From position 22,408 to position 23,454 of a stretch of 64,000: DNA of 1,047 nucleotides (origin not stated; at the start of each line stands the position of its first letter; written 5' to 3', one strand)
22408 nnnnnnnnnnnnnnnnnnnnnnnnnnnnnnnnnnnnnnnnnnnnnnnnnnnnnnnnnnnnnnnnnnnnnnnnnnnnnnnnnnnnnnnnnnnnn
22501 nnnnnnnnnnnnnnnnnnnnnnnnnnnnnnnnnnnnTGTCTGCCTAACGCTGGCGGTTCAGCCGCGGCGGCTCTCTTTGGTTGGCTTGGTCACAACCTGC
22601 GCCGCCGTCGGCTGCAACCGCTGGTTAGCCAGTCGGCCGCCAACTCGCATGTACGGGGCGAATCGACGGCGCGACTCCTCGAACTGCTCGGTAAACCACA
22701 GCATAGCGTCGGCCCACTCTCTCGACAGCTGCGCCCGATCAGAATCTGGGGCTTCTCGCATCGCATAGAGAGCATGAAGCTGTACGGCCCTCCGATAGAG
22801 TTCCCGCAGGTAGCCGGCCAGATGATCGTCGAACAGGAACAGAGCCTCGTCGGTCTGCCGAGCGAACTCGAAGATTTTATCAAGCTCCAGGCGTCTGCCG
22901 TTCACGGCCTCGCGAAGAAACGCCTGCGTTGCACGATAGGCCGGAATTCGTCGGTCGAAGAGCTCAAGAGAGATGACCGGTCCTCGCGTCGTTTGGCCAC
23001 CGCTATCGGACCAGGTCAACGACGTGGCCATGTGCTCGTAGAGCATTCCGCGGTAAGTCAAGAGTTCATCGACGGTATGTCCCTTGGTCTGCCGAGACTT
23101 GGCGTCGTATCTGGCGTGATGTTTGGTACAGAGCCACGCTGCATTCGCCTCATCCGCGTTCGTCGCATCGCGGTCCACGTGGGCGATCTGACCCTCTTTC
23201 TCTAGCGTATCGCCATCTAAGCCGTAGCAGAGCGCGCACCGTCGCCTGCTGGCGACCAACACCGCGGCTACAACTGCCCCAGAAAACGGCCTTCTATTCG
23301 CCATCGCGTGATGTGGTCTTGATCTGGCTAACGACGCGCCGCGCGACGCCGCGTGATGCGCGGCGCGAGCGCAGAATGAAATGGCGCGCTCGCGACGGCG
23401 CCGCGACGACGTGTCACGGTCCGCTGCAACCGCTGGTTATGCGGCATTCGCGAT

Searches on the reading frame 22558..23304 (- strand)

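Call 3: search_protein_families(library=pfam, proteins=[window:22558-23304:-], max_evalue=0.01)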
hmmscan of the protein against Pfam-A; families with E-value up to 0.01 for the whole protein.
window:22558-23304:- (248 aa): 0 families

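Call 6: search_protein_families(library=padloc, proteins=[window:22558-23304:-], max_evalue=0.1)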
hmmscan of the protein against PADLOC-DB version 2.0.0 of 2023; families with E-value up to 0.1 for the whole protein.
window:22558-23304:- (248 aa): 0 families

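Call 7: search_protein_families(library=ncbifam, proteins=[window:22558-23304:-], max_evalue=0.1)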
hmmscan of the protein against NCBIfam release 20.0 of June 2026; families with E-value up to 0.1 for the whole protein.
window:22558-23304:- (248 aa): 2 families
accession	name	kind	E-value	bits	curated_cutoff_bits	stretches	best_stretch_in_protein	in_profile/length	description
NF011461.0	PRK14879.1-2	equivalog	0.033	14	372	1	151-232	134-216/225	Kae1-associated kinase Bud32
NF045808.1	PT-DNA_restrict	exception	0.091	11.9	180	0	13-70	167-227/284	phosphorothioated DNA-binding restriction endonuclease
